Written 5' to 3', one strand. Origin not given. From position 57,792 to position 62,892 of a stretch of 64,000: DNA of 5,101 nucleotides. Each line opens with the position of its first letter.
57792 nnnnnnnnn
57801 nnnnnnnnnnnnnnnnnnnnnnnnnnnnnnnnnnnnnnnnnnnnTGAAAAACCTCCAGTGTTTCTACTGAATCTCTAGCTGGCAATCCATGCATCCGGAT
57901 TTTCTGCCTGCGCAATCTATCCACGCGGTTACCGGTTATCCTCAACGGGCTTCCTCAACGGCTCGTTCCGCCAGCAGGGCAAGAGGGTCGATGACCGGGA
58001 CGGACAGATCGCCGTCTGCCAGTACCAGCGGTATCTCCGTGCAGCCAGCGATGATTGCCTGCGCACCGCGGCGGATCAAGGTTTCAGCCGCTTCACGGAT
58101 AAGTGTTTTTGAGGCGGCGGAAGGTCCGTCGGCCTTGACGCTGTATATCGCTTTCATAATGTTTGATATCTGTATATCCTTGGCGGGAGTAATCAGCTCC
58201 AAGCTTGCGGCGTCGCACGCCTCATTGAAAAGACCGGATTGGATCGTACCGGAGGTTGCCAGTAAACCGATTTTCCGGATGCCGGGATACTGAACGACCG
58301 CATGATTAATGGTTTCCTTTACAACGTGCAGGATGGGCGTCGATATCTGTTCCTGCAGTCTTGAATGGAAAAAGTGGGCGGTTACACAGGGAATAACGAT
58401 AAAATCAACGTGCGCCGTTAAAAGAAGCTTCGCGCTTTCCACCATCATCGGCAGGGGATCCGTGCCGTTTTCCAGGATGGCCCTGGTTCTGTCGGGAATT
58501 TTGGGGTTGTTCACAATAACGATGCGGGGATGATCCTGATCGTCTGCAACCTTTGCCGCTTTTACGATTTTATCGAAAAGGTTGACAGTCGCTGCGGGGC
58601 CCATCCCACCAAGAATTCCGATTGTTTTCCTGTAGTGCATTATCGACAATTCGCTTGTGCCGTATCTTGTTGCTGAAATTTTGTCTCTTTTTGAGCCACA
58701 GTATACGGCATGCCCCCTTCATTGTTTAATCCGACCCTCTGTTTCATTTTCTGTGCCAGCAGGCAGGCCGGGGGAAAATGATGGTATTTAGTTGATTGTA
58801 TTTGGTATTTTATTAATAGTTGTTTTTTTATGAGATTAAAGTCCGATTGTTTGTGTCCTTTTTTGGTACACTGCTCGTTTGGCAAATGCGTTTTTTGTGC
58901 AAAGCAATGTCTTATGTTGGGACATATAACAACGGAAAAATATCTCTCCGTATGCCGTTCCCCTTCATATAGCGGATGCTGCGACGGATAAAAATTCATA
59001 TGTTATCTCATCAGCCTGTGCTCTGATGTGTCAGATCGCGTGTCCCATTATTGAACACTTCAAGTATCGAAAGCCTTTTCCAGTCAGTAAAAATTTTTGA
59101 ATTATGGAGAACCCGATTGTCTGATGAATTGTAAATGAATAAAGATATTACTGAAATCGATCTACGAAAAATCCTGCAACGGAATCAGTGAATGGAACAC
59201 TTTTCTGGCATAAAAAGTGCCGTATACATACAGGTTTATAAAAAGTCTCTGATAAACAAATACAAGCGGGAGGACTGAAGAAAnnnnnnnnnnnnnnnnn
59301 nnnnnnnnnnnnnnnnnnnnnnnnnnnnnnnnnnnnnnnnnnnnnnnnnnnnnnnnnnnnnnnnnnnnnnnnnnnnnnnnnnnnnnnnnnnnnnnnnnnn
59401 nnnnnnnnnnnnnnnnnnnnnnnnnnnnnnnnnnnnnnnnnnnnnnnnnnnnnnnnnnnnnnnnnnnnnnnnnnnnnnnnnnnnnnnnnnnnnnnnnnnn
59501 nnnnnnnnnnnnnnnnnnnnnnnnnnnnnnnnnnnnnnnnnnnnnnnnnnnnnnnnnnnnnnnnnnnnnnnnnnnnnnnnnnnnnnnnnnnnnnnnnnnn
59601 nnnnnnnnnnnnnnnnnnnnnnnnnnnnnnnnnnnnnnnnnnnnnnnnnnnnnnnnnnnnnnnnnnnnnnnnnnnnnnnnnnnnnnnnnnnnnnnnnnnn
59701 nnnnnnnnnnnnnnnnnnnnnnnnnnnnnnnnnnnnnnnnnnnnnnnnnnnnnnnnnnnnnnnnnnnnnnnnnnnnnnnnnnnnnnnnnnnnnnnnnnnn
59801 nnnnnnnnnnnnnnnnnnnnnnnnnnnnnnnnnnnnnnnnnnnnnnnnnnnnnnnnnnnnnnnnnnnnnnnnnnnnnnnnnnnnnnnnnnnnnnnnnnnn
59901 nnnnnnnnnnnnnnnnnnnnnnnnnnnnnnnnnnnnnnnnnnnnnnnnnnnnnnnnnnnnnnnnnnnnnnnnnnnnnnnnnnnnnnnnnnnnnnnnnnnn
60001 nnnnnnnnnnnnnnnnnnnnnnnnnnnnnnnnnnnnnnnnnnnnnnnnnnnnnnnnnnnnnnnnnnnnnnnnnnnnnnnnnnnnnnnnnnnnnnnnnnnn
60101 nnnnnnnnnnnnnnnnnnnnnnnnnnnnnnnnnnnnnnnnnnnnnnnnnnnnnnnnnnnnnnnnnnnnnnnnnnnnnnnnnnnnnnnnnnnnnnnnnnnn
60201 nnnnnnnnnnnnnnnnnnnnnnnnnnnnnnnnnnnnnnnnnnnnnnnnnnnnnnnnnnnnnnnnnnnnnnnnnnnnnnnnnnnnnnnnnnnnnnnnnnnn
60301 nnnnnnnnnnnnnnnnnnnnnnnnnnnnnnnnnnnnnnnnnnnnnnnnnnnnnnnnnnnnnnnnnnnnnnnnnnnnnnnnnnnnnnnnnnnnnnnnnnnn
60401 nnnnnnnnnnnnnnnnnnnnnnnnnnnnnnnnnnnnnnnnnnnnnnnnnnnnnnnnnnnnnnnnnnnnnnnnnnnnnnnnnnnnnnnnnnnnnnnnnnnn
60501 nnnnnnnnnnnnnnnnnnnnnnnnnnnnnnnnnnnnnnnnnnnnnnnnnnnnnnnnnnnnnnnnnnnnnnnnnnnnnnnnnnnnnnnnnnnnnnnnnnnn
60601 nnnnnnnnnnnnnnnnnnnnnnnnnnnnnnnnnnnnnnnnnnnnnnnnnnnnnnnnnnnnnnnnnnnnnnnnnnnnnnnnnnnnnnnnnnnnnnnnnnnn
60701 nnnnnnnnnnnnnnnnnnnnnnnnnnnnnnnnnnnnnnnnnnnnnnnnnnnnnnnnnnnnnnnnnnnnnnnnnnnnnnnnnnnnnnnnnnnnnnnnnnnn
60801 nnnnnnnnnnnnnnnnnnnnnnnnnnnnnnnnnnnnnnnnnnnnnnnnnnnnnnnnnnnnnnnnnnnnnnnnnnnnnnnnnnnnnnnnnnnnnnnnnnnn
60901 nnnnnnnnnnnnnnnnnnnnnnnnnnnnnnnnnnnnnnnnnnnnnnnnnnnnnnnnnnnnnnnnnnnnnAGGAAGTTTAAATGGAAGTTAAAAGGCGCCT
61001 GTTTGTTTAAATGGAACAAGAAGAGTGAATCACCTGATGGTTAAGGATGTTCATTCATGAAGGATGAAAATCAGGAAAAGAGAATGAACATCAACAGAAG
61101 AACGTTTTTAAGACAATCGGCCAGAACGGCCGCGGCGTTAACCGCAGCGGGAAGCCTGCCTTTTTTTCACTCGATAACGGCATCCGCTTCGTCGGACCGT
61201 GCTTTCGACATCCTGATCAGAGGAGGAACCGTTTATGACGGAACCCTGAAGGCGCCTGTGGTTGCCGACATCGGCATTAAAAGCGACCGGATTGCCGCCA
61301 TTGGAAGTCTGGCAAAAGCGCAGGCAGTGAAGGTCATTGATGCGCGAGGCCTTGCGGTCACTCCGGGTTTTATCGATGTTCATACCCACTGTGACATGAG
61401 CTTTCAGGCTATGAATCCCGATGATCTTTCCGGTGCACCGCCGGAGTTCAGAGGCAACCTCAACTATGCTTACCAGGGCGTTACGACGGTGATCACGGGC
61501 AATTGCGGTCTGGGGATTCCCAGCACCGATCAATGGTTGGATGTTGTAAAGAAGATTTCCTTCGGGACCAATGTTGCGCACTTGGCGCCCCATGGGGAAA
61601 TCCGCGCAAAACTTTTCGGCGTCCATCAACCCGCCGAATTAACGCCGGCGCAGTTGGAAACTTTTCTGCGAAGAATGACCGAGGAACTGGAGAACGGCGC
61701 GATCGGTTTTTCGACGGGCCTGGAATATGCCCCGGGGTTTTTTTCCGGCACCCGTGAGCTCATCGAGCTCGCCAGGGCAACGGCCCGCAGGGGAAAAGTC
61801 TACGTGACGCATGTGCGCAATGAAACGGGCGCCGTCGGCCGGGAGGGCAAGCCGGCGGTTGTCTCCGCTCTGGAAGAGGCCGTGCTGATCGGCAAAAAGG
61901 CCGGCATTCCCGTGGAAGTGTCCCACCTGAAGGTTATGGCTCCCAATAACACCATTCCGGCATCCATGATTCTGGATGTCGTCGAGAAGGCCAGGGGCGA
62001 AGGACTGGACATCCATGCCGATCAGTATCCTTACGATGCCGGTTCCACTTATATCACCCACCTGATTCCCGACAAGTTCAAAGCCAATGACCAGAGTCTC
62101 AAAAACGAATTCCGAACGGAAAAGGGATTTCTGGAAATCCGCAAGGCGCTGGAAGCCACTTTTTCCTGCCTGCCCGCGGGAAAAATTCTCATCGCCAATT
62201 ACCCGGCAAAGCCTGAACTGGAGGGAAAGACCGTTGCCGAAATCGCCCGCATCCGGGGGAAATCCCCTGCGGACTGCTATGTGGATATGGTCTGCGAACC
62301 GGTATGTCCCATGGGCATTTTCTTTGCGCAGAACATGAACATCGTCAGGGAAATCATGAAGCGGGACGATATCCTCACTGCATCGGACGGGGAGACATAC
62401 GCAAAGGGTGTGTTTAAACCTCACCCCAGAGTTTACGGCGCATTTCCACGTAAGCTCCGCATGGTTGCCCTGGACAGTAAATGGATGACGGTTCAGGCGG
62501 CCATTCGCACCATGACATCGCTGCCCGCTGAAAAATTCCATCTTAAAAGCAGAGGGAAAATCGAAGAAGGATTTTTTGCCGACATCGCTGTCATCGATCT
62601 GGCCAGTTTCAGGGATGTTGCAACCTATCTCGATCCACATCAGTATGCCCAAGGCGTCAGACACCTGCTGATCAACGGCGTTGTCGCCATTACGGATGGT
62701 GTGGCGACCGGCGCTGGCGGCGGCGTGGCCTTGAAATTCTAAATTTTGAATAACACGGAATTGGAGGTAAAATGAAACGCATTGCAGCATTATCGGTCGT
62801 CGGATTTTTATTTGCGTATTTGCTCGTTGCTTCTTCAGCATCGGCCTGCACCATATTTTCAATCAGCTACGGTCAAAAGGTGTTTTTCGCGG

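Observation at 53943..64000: Predicted periplasm-to-fumarate route for N-acyl-D-aspartate or D-amino-acid peptides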

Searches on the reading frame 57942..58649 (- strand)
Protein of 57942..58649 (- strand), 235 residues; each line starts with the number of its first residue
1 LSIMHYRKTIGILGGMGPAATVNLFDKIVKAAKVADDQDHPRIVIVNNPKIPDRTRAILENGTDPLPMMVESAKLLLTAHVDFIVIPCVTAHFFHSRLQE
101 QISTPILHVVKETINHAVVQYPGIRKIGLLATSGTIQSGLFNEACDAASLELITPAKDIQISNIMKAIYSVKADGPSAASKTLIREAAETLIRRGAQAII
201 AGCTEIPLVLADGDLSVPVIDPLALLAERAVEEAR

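Call 3: search_protein_families(library=pfam, proteins=[window:57942-58649:-])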
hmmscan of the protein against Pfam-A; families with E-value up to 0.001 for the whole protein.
window:57942-58649:- (235 aa): 1 family
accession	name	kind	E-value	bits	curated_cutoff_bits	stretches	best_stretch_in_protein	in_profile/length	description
PF01177.27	Asp_Glu_race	-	4.5e-45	154.5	31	1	13-230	1-211/211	Asp/Glu/Hydantoin racemase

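Call 4: search_protein_families(library=ncbifam, proteins=[window:57942-58649:-])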
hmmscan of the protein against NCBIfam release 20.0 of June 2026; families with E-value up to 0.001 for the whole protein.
window:57942-58649:- (235 aa): 5 families
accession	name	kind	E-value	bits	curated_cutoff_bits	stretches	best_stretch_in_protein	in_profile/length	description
NF052483.1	racemase_CuyB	equivalog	2.3e-71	240.3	190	1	10-233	1-224/225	cysteate racemase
TIGR00035.1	asp_race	subfamily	2e-61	207.6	93.1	1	8-234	3-227/236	amino acid racemase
NF007569.0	PRK10200.1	equivalog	1.3e-15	57.7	417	1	8-232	2-226/230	aspartate/glutamate racemase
NF002035.0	PRK00865.1-3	equivalog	2e-11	44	328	1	70-209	55-190/267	glutamate racemase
TIGR00067.1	glut_race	equivalog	4.9e-08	32.7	146.65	1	71-208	51-185/251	glutamate racemase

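Call 13: search_solved_structures(query=window:57942-58649:-, show_alignments=1)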
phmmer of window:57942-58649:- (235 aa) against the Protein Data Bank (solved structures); distinct sequences matched with E-value up to 0.001: 21.
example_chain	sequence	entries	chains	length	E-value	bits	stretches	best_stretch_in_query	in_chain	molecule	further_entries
1jfl_A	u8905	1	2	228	1.1e-56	195.2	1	8-233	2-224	ASPARTATE RACEMASE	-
2dx7_A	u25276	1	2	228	2.1e-55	191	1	8-233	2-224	aspartate racemase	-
3s7z_A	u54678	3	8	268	9.8e-42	146.4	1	7-231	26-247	Putative aspartate racemase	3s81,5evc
5b19_A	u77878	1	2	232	2.6e-29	105.7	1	8-231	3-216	Aspartate racemase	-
5wxx_A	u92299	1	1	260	2.2e-19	73.3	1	9-229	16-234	McyF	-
1iu9_A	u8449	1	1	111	2.3e-19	73.3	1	119-222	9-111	aspartate racemase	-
9lyd_Q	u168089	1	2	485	1.7e-18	70.5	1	108-222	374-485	G-protein coupled receptor 3,Aspartate racemase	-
5xnk_A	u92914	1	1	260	5.4e-18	68.8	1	9-229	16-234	McyF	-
2zsk_A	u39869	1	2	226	1e-16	64.6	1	8-232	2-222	226aa long hypothetical aspartate racemase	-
5wxy_A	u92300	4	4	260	1.4e-16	64.2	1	9-229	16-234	McyF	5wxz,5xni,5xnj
3ojc_A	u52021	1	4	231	6.6e-16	61.9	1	8-232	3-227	Putative aspartate/glutamate racemase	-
5hqt_A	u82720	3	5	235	5.9e-12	49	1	8-231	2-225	aspartate/glutamate racemase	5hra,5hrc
5ell_A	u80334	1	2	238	6.1e-12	49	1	8-231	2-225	Asp/Glu_racemase family protein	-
5elm_A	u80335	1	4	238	1.6e-10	44.4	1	8-231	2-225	Asp/Glu_racemase family protein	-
1b73_A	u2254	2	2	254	1e-05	28.6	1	70-153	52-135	GLUTAMATE RACEMASE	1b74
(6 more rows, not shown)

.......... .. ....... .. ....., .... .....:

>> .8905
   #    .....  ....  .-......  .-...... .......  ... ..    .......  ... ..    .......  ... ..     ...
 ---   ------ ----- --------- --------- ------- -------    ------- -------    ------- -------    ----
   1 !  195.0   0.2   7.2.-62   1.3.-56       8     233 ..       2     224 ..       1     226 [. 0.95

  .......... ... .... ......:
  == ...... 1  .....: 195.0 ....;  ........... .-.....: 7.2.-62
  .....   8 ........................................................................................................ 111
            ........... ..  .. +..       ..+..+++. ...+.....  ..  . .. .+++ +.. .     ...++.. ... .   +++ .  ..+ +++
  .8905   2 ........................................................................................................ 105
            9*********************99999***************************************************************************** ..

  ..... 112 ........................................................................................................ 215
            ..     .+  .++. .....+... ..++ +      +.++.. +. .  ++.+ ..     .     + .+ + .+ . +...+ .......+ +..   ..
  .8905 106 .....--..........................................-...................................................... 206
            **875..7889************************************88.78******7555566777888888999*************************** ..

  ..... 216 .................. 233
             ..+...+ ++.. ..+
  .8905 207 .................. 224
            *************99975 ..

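Call 52: find_related_loci(query=window:57942-58649:-, collection=metagenome_contigs, flank=10000)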
Query window:57942-58649:- (235 aa) in metagenome_contigs; peptide patterns used: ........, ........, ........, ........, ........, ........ (x = any residue, [..] = any of these).
600 stretches matched a pattern (row limit reached: there are more); 528 encode a relative of the query (tblastn E <= 1e-3); the best 80 are kept; 80 distinct loci.
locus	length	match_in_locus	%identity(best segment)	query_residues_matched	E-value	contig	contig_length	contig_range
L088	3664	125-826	85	2-235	8e-137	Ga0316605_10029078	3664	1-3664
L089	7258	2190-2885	66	4-235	3e-105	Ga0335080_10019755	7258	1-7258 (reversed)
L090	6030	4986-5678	58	8-235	3e-85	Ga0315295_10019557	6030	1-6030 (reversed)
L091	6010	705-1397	57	8-235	5e-85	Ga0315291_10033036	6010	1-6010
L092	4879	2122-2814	58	8-235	2e-83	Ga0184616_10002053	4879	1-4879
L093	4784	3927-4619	55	8-235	9e-84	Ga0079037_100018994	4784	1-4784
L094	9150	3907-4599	58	8-235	2e-83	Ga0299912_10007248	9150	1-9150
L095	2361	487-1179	57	8-235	3e-84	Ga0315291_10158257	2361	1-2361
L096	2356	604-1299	55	6-234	3e-83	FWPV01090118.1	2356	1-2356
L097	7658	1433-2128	56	7-235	3e-81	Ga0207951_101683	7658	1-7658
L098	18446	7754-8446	58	8-235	1e-80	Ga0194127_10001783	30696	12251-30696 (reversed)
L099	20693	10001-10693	58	8-235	1e-80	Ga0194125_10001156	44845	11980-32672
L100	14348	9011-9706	59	7-235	2e-80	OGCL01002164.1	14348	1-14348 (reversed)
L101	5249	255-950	58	7-235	4e-80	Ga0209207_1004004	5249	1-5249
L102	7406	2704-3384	57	8-231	2e-79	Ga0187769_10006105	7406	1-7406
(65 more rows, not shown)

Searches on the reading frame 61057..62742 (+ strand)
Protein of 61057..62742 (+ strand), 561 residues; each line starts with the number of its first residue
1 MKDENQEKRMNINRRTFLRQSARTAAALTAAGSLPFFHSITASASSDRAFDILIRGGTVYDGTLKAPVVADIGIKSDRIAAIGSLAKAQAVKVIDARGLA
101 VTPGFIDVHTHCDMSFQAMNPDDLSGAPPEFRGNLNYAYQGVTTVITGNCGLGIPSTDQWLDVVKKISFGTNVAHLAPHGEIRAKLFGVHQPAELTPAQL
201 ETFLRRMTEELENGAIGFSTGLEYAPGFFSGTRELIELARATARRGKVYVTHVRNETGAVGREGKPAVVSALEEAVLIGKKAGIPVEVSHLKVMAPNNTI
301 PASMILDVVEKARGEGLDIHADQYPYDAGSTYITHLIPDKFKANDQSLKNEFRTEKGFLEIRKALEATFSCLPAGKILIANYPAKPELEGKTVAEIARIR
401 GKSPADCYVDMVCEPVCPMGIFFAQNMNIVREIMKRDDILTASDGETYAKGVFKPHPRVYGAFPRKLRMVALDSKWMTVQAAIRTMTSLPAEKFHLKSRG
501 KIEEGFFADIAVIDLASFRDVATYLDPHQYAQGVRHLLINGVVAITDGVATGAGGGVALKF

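Call 3: search_protein_families(library=pfam, proteins=[window:61057-62742:+])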
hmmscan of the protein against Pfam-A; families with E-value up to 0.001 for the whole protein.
window:61057-62742:+ (561 aa): 2 families
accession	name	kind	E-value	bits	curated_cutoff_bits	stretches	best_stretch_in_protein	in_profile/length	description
PF07969.17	Amidohydro_3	-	2.5e-24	87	29.7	2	426-543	355-470/472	Amidohydrolase family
PF01979.26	Amidohydro_1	-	2.5e-09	37.3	25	0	101-255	2-157/345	Amidohydrolase family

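Call 4: search_protein_families(library=ncbifam, proteins=[window:61057-62742:+])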
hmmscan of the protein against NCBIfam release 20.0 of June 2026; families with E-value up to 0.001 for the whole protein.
window:61057-62742:+ (561 aa): 55 families (the best 25 are shown)
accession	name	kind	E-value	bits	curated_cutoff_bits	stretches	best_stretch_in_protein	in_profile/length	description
NF006560.0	PRK09061.1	subfamily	1.8e-56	191.5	340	3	454-548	400-499/517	amidohydrolase family protein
NF006689.0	PRK09237.1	equivalog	9.1e-21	73.9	371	1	49-149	2-94/383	amidohydrolase/deacetylase family metallohydrolase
NF006559.0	PRK09060.1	equivalog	1e-16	60.3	482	1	48-112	3-65/444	dihydroorotase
NF009060.0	PRK12394.1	equivalog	1.2e-15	57.2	442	1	50-123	3-78/381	metallo-dependent hydrolase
NF004839.0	PRK06189.1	equivalog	2e-14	53.1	631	1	49-113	2-64/451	allantoinase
TIGR02033.1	D-hydantoinase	equivalog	3.4e-14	52.7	393.25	1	52-146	1-89/454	dihydropyrimidinase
TIGR00857.1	pyrC_multi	subfamily_domain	7.1e-14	51.6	279.05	2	70-112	6-48/412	dihydroorotase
NF009941.0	PRK13404.1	subfamily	3.2e-12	45.9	647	1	49-147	3-94/478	dihydropyrimidinase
TIGR03583.1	EF_0837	hypoth_equivalog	4e-12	45.9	432.15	1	51-119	2-66/365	amidohydrolase/deacetylase family metallohydrolase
NF002668.0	PRK02382.1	equivalog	5.6e-12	45.1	452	2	62-127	6-72/436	dihydroorotase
NF006252.0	PRK08393.1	equivalog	1.1e-11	44.5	617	1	51-123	2-74/424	N-ethylammeline chlorohydrolase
NF006839.0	PRK09357.1-4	equivalog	1.1e-11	44.1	576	1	52-147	2-90/422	dihydroorotase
NF006837.0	PRK09357.1-2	equivalog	1.2e-11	43.9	575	2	53-114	4-65/428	dihydroorotase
TIGR03178.1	allantoinase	equivalog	4.7e-11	42.1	357.85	1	52-112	2-60/441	allantoinase AllB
TIGR02318.1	phosphono_phnM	equivalog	7.3e-11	41.6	390.55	2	72-145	18-91/376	phosphonate metabolism protein PhnM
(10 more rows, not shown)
